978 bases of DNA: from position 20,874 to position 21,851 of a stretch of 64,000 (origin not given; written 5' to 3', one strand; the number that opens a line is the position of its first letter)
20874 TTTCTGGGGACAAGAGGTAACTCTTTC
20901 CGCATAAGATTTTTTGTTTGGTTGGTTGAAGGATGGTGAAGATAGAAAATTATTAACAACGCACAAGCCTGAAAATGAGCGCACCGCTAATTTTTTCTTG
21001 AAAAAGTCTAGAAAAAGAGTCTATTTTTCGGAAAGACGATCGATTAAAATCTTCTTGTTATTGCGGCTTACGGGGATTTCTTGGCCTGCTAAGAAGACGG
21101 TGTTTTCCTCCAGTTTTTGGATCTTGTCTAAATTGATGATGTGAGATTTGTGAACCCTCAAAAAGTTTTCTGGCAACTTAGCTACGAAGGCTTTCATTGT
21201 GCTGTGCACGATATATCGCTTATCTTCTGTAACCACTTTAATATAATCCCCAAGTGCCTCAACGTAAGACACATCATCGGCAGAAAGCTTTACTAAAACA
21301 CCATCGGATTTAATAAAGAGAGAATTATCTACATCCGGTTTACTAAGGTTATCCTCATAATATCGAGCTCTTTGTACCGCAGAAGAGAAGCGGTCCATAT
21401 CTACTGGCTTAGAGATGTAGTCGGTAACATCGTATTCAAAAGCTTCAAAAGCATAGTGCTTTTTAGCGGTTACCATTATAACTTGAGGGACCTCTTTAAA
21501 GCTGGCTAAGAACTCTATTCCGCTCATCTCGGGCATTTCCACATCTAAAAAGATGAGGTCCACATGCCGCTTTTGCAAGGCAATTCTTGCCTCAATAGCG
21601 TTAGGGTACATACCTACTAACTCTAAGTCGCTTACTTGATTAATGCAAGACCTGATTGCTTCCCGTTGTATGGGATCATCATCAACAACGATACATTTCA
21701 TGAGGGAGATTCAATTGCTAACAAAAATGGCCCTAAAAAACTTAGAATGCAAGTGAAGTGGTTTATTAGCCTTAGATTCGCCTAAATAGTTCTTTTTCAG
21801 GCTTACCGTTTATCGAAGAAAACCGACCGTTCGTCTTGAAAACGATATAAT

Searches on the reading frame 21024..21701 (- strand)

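Call 11: search_protein_families(library=pfam, proteins=[window:21024-21701:-])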
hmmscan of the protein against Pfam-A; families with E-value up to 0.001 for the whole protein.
window:21024-21701:- (226 aa): 2 families
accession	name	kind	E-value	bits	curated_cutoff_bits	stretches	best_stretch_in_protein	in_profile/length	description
PF00072.30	Response_reg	-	1.8e-22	80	30.2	1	4-109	2-110/111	Response regulator receiver domain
PF04397.21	LytTR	-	4e-21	75.5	22.6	1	136-219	3-93/98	LytTr DNA-binding domain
